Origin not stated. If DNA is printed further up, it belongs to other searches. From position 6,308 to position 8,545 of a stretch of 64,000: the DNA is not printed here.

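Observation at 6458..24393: Bipartite ~18-kb multiheme-cytochrome island: a complete inner-membrane-to-cell-surface electron-transfer toolkit in a T9SS-type genome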

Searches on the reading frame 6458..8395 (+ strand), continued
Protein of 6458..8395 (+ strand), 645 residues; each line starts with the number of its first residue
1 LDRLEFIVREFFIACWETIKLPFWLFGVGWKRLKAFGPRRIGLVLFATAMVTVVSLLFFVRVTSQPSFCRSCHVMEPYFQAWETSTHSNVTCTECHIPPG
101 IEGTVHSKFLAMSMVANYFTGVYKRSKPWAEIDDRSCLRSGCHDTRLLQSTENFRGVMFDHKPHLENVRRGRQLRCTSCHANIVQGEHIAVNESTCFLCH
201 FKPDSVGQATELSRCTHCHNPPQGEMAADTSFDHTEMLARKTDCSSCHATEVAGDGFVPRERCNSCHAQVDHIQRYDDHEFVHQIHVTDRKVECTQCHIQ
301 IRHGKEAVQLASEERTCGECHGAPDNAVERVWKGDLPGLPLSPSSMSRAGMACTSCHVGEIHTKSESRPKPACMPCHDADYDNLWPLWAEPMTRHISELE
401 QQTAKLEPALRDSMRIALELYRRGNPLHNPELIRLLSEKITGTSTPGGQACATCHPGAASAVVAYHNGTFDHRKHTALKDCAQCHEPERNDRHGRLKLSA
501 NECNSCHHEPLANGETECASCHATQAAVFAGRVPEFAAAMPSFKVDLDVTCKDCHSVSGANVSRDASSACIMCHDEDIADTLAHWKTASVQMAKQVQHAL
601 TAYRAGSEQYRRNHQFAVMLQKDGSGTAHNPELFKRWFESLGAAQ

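Call 64: find_homologous_proteins(query=window:6458-8392:+, max_evalue=0.00001)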
Query window:6458-8392:+ (645 aa): 1286 proteins with E <= 0.00001 among 8000 candidates; the best 120 are listed.
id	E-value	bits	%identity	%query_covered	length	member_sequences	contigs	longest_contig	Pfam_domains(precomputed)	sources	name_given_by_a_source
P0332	0.0e+0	1541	100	100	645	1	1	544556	PF14537.12,PF03264.20,PF02085.22,PF14522.12,PF22113.2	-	-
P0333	0.0e+0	1182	79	95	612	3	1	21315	PF14537.12,PF03264.20,PF02085.22,PF14522.12,PF22113.2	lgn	-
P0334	0.0e+0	1152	73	100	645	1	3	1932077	PF14537.12,PF03264.20,PF02085.22,PF14522.12,PF22113.2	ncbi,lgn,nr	ncbi:MAG: NapC/NirT family cytochrome c [Calditrichaeota bacterium]|nr:NapC/NirT family cytochrome c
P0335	0.0e+0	1143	71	100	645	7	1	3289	PF14537.12,PF03264.20,PF02085.22,PF14522.12,PF22113.2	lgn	-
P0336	0.0e+0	1120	70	100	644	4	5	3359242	PF14537.12,PF03264.20,PF02085.22,PF14522.12,PF22113.2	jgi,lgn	jgi:nitrate/TMAO reductase-like tetraheme cytochrome c subunit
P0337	0.0e+0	1113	69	100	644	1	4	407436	PF14537.12,PF03264.20,PF02085.22,PF14522.12,PF22113.2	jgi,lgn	-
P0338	0.0e+0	1108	70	100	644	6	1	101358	PF14537.12,PF03264.20,PF02085.22,PF14522.12,PF22113.2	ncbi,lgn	-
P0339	0.0e+0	1077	69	100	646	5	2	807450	PF14537.12,PF03264.20,PF02085.22,PF14522.12,PF22113.2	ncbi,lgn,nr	ncbi:MAG: NapC/NirT family cytochrome c [bacterium]|nr:NapC/NirT family cytochrome c [bacterium]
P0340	0.0e+0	1032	69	95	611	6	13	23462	PF14537.12,PF03264.20,PF02085.22,PF14522.12,PF22113.2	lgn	-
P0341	7.0e-292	988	63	99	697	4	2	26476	PF14537.12,PF03264.20,PF02085.22,PF14522.12,PF22113.2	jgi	jgi:nitrate/TMAO reductase-like tetraheme cytochrome c subunit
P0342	1.3e-281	954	60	99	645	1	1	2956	PF14537.12,PF03264.20,PF02085.22,PF14522.12,PF22113.2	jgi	jgi:nitrate/TMAO reductase-like tetraheme cytochrome c subunit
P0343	1.0e-260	885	57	99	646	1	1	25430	PF14537.12,PF03264.20,PF02085.22,PF14522.12,PF22113.2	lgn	-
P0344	1.2e-258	878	58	100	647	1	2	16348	PF14537.12,PF03264.20,PF02085.22,PF14522.12,PF22113.2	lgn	-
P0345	9.7e-253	858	55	100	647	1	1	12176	PF14537.12,PF03264.20,PF02085.22,PF14522.12,PF22113.2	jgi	jgi:nitrate/TMAO reductase-like tetraheme cytochrome c subunit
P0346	1.6e-241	821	55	99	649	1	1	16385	PF14537.12,PF03264.20,PF02085.22,PF14522.12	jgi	jgi:nitrate/TMAO reductase-like tetraheme cytochrome c subunit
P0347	8.5e-241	819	56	96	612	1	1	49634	PF14537.12,PF03264.20,PF02085.22,PF14522.12,PF22113.2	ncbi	-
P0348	4.7e-234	797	52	99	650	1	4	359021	PF14537.12,PF03264.20,PF02085.22,PF14522.12,PF22113.2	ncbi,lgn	-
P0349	1.1e-233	795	52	99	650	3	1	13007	PF14537.12,PF03264.20,PF02085.22,PF14522.12,PF22113.2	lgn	-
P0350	1.2e-232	792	51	99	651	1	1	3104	PF14537.12,PF03264.20,PF02085.22,PF14522.12,PF22113.2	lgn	-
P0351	4.7e-232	790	52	99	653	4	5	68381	PF14537.12,PF03264.20,PF02085.22,PF14522.12,PF22113.2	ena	-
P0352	2.7e-231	787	51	98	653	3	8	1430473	PF14537.12,PF03264.20,PF02085.22,PF14522.12,PF22113.2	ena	-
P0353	1.5e-230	785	51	99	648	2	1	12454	PF14537.12,PF03264.20,PF02085.22,PF14522.12,PF22113.2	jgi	jgi:nitrate/TMAO reductase-like tetraheme cytochrome c subunit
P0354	1.9e-228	778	51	99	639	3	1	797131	PF14537.12,PF03264.20,PF02085.22,PF14522.12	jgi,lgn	-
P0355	1.8e-226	772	50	99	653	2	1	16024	PF14537.12,PF03264.20,PF02085.22,PF14522.12,PF22113.2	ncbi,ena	-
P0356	9.1e-226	769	50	99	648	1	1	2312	PF14537.12,PF03264.20,PF02085.22,PF14522.12,PF22113.2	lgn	-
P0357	5.1e-224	763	50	99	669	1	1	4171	PF14537.12,PF03264.20,PF02085.22,PF14522.12,PF22113.2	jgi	jgi:nitrate/TMAO reductase-like tetraheme cytochrome c subunit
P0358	7.5e-224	763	50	99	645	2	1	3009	PF14537.12,PF03264.20,PF02085.22,PF14522.12,PF22113.2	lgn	-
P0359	1.8e-222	758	52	98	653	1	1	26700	PF14537.12,PF03264.20,PF02085.22,PF14522.12,PF22113.2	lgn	-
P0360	6.1e-222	757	51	99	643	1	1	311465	PF14537.12,PF03264.20,PF02085.22,PF14522.12,PF22113.2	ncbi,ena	-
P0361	1.1e-221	756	52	97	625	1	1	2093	PF14537.12,PF03264.20,PF02085.22,PF14522.12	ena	-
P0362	2.6e-221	754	50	100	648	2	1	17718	PF14537.12,PF03264.20,PF02085.22,PF14522.12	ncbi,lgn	ncbi:MAG: NapC/NirT family cytochrome c [Calditrichota bacterium]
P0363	6.9e-221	753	50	99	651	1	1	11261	PF14537.12,PF03264.20,PF02085.22,PF14522.12,PF22113.2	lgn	-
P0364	1.6e-220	752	50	99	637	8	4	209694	PF14537.12,PF03264.20,PF02085.22,PF14522.12,PF22113.2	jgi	jgi:hypothetical protein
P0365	3.9e-220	751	50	98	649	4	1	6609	PF14537.12,PF03264.20,PF02085.22,PF14522.12,PF22113.2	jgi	jgi:nitrate/TMAO reductase-like tetraheme cytochrome c subunit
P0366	8.1e-220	750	49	99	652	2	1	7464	PF14537.12,PF03264.20,PF02085.22,PF14522.12,PF22113.2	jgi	jgi:nitrate/TMAO reductase-like tetraheme cytochrome c subunit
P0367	4.5e-219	747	50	99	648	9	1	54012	PF14537.12,PF03264.20,PF02085.22,PF14522.12,PF22113.2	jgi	jgi:nitrate/TMAO reductase-like tetraheme cytochrome c subunit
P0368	2.0e-218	745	49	99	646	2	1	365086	PF14537.12,PF03264.20,PF02085.22,PF14522.12,PF22113.2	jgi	jgi:hypothetical protein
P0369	2.2e-217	742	49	99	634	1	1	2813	PF14537.12,PF03264.20,PF02085.22,PF14522.12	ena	-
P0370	2.3e-217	741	51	100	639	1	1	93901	PF14537.12,PF03264.20,PF02085.22,PF14522.12,PF22113.2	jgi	jgi:nitrate/TMAO reductase-like tetraheme cytochrome c subunit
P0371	4.0e-216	737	49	98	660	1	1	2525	PF14537.12,PF03264.20,PF02085.22,PF14522.12,PF22113.2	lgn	-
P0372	6.7e-215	733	48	98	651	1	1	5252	PF14537.12,PF03264.20,PF02085.22,PF14522.12,PF22113.2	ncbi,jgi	jgi:nitrate/TMAO reductase-like tetraheme cytochrome c subunit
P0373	6.0e-214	730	48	99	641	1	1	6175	PF14537.12,PF03264.20,PF02085.22,PF14522.12,PF22113.2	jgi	jgi:nitrate/TMAO reductase-like tetraheme cytochrome c subunit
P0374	8.9e-214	730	50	99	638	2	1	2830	PF14537.12,PF03264.20,PF02085.22,PF14522.12,PF22113.2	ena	-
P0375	4.0e-213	727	50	99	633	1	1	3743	PF14537.12,PF03264.20,PF02085.22,PF14522.12,PF22113.2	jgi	jgi:nitrate/TMAO reductase-like tetraheme cytochrome c subunit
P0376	9.6e-212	723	47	99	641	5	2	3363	PF14537.12,PF03264.20,PF02085.22,PF14522.12,PF22113.2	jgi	jgi:nitrate/TMAO reductase-like tetraheme cytochrome c subunit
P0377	8.9e-210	716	48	99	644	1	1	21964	PF14537.12,PF03264.20,PF02085.22,PF14522.12,PF22113.2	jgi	jgi:nitrate/TMAO reductase-like tetraheme cytochrome c subunit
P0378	1.3e-208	712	50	99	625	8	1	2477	PF14537.12,PF03264.20,PF02085.22,PF14522.12,PF22113.2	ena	-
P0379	9.0e-205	700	48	99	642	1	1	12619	PF14537.12,PF03264.20,PF02085.22,PF14522.12,PF22113.2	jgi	jgi:nitrate/TMAO reductase-like tetraheme cytochrome c subunit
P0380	1.2e-154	534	57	60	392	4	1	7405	PF14537.12,PF03264.20,PF02085.22,PF14522.12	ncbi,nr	ncbi:NapC/NirT family cytochrome c, partial [bacterium]|nr:NapC/NirT family cytochrome c [bacterium]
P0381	4.0e-148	513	57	57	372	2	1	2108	PF14537.12,PF03264.20,PF02085.22,PF14522.12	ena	-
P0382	5.4e-143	496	40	99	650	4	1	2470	PF14537.12,PF22678.2,PF03264.20,PF02085.22,PF14522.12,PF22113.2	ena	-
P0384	6.6e-140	485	39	99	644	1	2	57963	PF14537.12,PF03264.20,PF02085.22,PF14522.12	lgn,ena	-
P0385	7.3e-140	485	38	98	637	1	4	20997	PF14537.12,PF03264.20,PF02085.22,PF14522.12,PF22113.2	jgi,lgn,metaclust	metaclust:\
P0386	3.5e-138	480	38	97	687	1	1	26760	PF14537.12,PF03264.20,PF02085.22,PF14522.12,PF22113.2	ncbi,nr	ncbi:MAG: NapC/NirT family cytochrome c [bacterium]|nr:NapC/NirT family cytochrome c [bacterium]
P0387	6.5e-137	476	39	98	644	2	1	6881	PF14537.12,PF03264.20,PF02085.22,PF14522.12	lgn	-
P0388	6.7e-136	472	36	96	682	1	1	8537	PF14537.12,PF03264.20,PF02085.22,PF14522.12,PF22113.2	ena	-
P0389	9.9e-136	472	38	98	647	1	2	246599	PF14537.12,PF03264.20,PF02085.22,PF14522.12,PF22113.2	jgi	jgi:nitrate/TMAO reductase-like tetraheme cytochrome c subunit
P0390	1.6e-135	471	39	98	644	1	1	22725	PF14537.12,PF03264.20,PF02085.22,PF14522.12,PF22113.2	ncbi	ncbi:MAG: cytochrome c3 family protein [bacterium]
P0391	1.7e-135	471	37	96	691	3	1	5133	PF14537.12,PF03264.20,PF02085.22,PF14522.12,PF22113.2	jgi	jgi:nitrate/TMAO reductase-like tetraheme cytochrome c subunit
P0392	1.9e-135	471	39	99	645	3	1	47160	PF14537.12,PF03264.20,PF02085.22,PF14522.12,PF22113.2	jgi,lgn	jgi:nitrate/TMAO reductase-like tetraheme cytochrome c subunit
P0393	2.1e-135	471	38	98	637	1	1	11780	PF14537.12,PF03264.20,PF02085.22,PF14522.12,PF22113.2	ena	-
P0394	3.1e-135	470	38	98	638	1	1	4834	PF14537.12,PF03264.20,PF02085.22,PF14522.12,PF22113.2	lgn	-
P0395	4.2e-135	470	38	98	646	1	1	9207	PF14537.12,PF03264.20,PF02085.22,PF14522.12,PF22113.2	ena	-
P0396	4.3e-135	470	34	96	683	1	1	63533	PF14537.12,PF03264.20,PF02085.22,PF14522.12,PF22113.2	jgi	-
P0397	6.0e-135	469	38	95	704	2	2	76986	PF14537.12,PF03264.20,PF02085.22,PF14522.12,PF22113.2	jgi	-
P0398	1.0e-134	468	38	98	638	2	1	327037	PF14537.12,PF03264.20,PF02085.22,PF14522.12,PF22113.2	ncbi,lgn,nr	ncbi:NapC/NirT family cytochrome c [bacterium]|nr:NapC/NirT family cytochrome c [bacterium]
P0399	1.6e-134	468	38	98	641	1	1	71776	PF14537.12,PF03264.20,PF02085.22,PF14522.12,PF22113.2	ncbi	-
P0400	2.4e-134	467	39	98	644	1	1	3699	PF14537.12,PF03264.20,PF02085.22,PF14522.12,PF22113.2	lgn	-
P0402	3.9e-133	463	38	98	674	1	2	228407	PF14537.12,PF03264.20,PF02085.22,PF14522.12,PF22113.2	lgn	-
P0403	1.1e-132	462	34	98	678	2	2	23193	PF14537.12,PF03264.20,PF02085.22,PF14522.12,PF22113.2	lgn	-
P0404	1.2e-132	461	36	98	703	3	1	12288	PF14537.12,PF03264.20,PF02085.22,PF14522.12,PF22113.2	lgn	-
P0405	1.8e-132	461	36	96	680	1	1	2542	PF14537.12,PF03264.20,PF02085.22,PF14522.12,PF22113.2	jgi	-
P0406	2.1e-132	461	35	99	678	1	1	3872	PF14537.12,PF03264.20,PF02085.22,PF14522.12,PF22113.2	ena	-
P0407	7.7e-132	459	38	96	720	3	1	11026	PF14537.12,PF03264.20,PF02085.22,PF14522.12,PF22113.2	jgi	jgi:nitrate/TMAO reductase-like tetraheme cytochrome c subunit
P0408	2.3e-131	457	36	96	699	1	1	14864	PF14537.12,PF03264.20,PF02085.22,PF14522.12,PF22113.2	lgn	-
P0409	9.9e-131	455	37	96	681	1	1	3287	PF14537.12,PF03264.20,PF02085.22,PF14522.12,PF22113.2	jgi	-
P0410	1.5e-130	455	35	97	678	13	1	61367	PF14537.12,PF03264.20,PF02085.22,PF14522.12,PF22113.2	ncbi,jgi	-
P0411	3.3e-130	453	37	98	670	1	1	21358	PF14537.12,PF03264.20,PF02085.22,PF14522.12,PF22113.2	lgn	-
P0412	3.6e-130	453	35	99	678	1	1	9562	PF14537.12,PF03264.20,PF02085.22,PF14522.12,PF22113.2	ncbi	-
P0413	5.2e-130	453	38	99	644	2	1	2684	PF14537.12,PF03264.20,PF02085.22,PF14522.12,PF22113.2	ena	-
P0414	5.2e-130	453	35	97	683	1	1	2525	PF14537.12,PF03264.20,PF02085.22,PF14522.12,PF22113.2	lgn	-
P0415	6.5e-130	452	37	98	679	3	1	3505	PF14537.12,PF03264.20,PF02085.22,PF14522.12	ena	-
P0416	9.2e-130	452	36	99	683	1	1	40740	PF14537.12,PF03264.20,PF02085.22,PF14522.12,PF22113.2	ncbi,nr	ncbi:NapC/NirT family cytochrome c [bacterium]|nr:NapC/NirT family cytochrome c [bacterium]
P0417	1.8e-129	451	37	95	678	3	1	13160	PF14537.12,PF03264.20,PF02085.22,PF14522.12,PF22113.2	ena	-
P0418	3.3e-129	450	37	98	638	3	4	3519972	PF14537.12,PF03264.20,PF02085.22,PF14522.12,PF22113.2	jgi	-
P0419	5.5e-129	449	36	94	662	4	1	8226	PF14537.12,PF03264.20,PF02085.22,PF14522.12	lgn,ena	-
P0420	6.4e-129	449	35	98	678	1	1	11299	PF14537.12,PF03264.20,PF02085.22,PF14522.12,PF22113.2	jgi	-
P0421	6.5e-129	449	35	98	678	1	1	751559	PF14537.12,PF03264.20,PF02085.22,PF14522.12,PF22113.2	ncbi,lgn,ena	-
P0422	9.1e-129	449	37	97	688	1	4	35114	PF14537.12,PF03264.20,PF02085.22,PF14522.12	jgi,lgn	-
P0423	1.0e-128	448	39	90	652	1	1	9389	PF14537.12,PF03264.20,PF02085.22,PF14522.12,PF22113.2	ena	-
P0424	1.6e-128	448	37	98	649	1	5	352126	PF09699.16,PF14537.12,PF03264.20,PF02085.22,PF14522.12,PF22113.2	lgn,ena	-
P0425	1.7e-128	448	38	93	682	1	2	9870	PF14537.12,PF03264.20,PF02085.22,PF14522.12,PF22113.2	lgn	-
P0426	1.9e-128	448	37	93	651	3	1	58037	PF14537.12,PF03264.20,PF02085.22,PF14522.12,PF22113.2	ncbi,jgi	-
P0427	1.9e-128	448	37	92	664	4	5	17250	PF14537.12,PF03264.20,PF02085.22,PF14522.12,PF22113.2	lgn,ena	-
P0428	2.2e-128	447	37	90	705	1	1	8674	PF14537.12,PF03264.20,PF02085.22,PF14522.12,PF22113.2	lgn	-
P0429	3.2e-128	447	38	97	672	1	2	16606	PF14537.12,PF03264.20,PF02085.22,PF14522.12,PF22113.2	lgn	-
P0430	5.0e-128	446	36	89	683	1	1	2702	PF14537.12,PF03264.20,PF02085.22,PF14522.12,PF22113.2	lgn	-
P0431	7.7e-128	446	35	97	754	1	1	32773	PF14537.12,PF03264.20,PF02085.22,PF14522.12,PF22113.2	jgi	jgi:nitrate/TMAO reductase-like tetraheme cytochrome c subunit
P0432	1.0e-127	445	36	97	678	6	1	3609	PF14537.12,PF03264.20,PF02085.22,PF14522.12,PF22113.2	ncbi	ncbi:MAG: NapC/NirT family cytochrome c [Acidobacteriota bacterium]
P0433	1.2e-127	445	35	98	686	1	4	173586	PF14537.12,PF03264.20,PF02085.22,PF14522.12,PF22113.2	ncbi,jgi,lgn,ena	-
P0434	1.6e-127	445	37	97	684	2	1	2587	PF14537.12,PF03264.20,PF02085.22,PF14522.12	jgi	jgi:hypothetical protein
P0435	1.7e-127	445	37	94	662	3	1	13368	PF14537.12,PF03264.20,PF02085.22,PF14522.12,PF22113.2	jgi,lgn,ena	-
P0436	1.8e-127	444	38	86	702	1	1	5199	PF14537.12,PF03264.20,PF02085.22,PF14522.12,PF22113.2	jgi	jgi:nitrate/TMAO reductase-like tetraheme cytochrome c subunit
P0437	1.8e-127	444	35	99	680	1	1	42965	PF14537.12,PF03264.20,PF02085.22,PF14522.12,PF22113.2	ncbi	-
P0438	3.7e-127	443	35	98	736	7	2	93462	PF14537.12,PF03264.20,PF02085.22,PF14522.12,PF22113.2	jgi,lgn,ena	jgi:hypothetical protein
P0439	5.7e-127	443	36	98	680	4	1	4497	PF14537.12,PF03264.20,PF02085.22,PF14522.12,PF22113.2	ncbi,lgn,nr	ncbi:MAG: NapC/NirT family cytochrome c [Deltaproteobacteria bacterium]|nr:NapC/NirT family cytochro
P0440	7.3e-127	442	37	99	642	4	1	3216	PF14537.12,PF03264.20,PF02085.22,PF14522.12,PF22113.2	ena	-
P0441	1.7e-126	441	37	97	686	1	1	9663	PF14537.12,PF03264.20,PF02085.22,PF14522.12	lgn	-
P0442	3.8e-126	440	35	96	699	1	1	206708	PF14537.12,PF03264.20,PF02085.22,PF14522.12,PF22113.2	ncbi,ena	-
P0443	5.6e-126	439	36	93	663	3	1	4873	PF14537.12,PF03264.20,PF02085.22,PF14522.12,PF22113.2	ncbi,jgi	-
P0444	9.2e-126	439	35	99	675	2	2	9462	PF14537.12,PF03264.20,PF02085.22,PF14522.12,PF22113.2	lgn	-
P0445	1.2e-125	438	37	98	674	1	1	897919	PF14537.12,PF03264.20,PF02085.22,PF14522.12,PF22113.2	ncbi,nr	ncbi:MAG: NapC/NirT family cytochrome c [bacterium]|nr:NapC/NirT family cytochrome c [bacterium]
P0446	1.2e-125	438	34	98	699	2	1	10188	PF14537.12,PF03264.20,PF02085.22,PF14522.12,PF22113.2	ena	-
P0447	1.8e-125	438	37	93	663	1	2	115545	PF14537.12,PF03264.20,PF02085.22,PF14522.12,PF22113.2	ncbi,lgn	-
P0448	2.7e-125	437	36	96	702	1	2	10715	PF14537.12,PF03264.20,PF02085.22,PF14522.12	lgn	-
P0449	3.0e-125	437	35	96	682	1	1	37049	PF14537.12,PF03264.20,PF02085.22,PF14522.12,PF22113.2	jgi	jgi:nitrate/TMAO reductase-like tetraheme cytochrome c subunit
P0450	3.8e-125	437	37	97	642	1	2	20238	PF14537.12,PF03264.20,PF02085.22,PF14522.12,PF22113.2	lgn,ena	-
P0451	7.0e-125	436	37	98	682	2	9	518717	PF14537.12,PF03264.20,PF02085.22,PF14522.12,PF22113.2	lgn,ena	-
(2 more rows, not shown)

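Call 72: find_encoding_contigs(protein=P0354, flank=8000, max_places=1)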
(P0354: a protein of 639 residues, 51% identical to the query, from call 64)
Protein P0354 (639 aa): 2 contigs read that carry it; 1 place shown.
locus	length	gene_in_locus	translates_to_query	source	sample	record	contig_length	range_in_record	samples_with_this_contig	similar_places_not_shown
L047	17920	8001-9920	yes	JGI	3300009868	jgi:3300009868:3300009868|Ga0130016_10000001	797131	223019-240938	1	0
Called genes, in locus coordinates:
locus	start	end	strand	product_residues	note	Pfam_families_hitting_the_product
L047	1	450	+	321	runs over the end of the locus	PF13187:Fer4_9 (faint), PF12837:Fer4_6 (faint), PF12838:Fer4_7 (faint), PF13247:Fer4_11, PF12797:Fer4_2 (weak), PF13237:Fer4_10 (weak)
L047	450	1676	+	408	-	PF03916:NrfD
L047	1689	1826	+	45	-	-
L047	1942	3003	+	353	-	PF14537:Cytochrom_c3_2 (faint), PF02085:Cytochrom_CIII, PF14522:Cytochrome_C7 (weak)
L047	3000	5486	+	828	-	PF02085:Cytochrom_CIII (faint), PF09699:Paired_CXXCH_1 (faint), PF14522:Cytochrome_C7 (faint), PF14537:Cytochrom_c3_2 (faint), PF22113:Mtrc-MtrF_II-IV_dom (faint), PF01292:Ni_hydr_CYTB, PF14358:DUF4405 (weak)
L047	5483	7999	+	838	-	PF02085:Cytochrom_CIII (faint), PF09699:Paired_CXXCH_1 (faint), PF14522:Cytochrome_C7 (faint), PF14537:Cytochrom_c3_2 (weak), PF01292:Ni_hydr_CYTB (weak)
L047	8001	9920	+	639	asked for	PF03264:Cytochrom_NNT, PF02085:Cytochrom_CIII (faint), PF14522:Cytochrome_C7 (faint), PF14537:Cytochrom_c3_2 (faint)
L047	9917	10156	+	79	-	PF12728:HTH_17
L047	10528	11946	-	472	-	PF09699:Paired_CXXCH_1 (faint), PF13435:Cytochrome_C554, PF14522:Cytochrome_C7 (faint), PF14537:Cytochrom_c3_2 (faint), PF22113:Mtrc-MtrF_II-IV_dom (faint)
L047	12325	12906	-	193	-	-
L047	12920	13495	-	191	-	PF13505:OMP_b-brl (weak)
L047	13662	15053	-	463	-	PF00474:SSF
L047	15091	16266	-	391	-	PF01168:Ala_racemase_N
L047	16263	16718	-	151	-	PF00583:Acetyltransf_1, PF13673:Acetyltransf_10, PF13508:Acetyltransf_7, PF08445:FR47 (weak)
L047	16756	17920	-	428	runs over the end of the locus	PF00579:tRNA-synt_1b, PF22421:SYY_C-terminal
